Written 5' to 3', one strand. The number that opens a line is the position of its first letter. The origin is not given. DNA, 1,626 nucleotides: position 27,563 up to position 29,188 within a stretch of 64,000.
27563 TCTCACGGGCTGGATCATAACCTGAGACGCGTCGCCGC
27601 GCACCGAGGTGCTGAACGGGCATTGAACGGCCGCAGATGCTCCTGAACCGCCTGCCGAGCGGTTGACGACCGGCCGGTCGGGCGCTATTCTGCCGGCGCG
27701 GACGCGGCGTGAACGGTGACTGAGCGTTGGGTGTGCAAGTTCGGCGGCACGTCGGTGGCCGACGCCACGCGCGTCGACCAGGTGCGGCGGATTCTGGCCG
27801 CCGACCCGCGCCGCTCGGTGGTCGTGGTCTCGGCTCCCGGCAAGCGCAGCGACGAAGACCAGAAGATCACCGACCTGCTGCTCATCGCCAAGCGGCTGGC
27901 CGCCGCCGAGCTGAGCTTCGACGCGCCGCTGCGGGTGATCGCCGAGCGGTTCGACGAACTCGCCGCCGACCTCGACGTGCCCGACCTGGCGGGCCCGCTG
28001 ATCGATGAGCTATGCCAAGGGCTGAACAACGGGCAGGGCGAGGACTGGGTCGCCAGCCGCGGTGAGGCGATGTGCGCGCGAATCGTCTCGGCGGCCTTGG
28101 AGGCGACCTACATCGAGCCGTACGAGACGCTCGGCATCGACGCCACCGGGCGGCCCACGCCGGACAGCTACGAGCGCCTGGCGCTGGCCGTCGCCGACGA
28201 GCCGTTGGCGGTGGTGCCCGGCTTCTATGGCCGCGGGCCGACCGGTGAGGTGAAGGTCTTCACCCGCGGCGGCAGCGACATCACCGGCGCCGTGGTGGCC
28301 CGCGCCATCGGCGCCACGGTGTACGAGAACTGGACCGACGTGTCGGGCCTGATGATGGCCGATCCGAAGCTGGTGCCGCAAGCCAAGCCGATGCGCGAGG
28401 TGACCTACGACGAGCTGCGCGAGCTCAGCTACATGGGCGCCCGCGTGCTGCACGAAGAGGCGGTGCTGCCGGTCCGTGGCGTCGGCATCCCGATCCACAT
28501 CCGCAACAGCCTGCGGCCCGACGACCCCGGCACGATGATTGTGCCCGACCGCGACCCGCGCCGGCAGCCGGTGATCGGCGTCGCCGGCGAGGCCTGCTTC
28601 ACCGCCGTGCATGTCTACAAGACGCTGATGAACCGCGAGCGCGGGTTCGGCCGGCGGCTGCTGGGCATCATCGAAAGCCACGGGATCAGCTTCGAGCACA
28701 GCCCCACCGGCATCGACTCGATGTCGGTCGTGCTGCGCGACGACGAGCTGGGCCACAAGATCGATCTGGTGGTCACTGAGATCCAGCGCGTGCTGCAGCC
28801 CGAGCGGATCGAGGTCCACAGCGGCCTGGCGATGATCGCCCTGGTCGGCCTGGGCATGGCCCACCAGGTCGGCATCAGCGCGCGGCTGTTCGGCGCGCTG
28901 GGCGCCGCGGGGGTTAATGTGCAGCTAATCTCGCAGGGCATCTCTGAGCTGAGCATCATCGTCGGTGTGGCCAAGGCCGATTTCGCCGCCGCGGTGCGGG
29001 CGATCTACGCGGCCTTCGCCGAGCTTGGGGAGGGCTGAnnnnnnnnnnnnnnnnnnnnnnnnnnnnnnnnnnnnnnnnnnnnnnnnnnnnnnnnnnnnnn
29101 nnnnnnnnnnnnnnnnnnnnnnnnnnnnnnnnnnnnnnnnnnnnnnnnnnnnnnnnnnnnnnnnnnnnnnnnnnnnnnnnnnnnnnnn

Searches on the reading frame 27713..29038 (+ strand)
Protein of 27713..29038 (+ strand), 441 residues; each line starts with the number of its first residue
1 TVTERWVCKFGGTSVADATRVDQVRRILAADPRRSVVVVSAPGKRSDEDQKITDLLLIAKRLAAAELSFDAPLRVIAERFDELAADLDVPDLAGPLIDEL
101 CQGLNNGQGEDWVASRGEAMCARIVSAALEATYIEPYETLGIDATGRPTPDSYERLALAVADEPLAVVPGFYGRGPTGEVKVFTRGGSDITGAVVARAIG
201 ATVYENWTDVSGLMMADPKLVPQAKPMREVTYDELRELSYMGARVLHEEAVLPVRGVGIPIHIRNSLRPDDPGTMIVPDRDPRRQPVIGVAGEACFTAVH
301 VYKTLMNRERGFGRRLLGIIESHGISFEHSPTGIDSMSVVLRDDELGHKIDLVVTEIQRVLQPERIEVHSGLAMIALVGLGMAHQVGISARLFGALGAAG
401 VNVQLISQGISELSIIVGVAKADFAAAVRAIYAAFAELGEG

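Call 44: search_protein_families(library=pfam, proteins=[window:27713-29038:+], max_evalue=0.001)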
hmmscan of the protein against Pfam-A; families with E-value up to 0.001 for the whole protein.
window:27713-29038:+ (441 aa): 4 families
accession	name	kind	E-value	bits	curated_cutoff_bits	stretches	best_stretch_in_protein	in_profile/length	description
PF00696.33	AA_kinase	-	1.3e-39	136.8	24.9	1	5-265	2-234/234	Amino acid kinase family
PF22468.2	ACT_9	-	2.7e-22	78.7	27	1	375-435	1-61/61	ACT domain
PF01842.31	ACT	-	5.1e-06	26.6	27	1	378-415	3-42/66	ACT domain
PF13840.12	ACT_7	-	1.7e-05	25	27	1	368-431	2-63/65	ACT domain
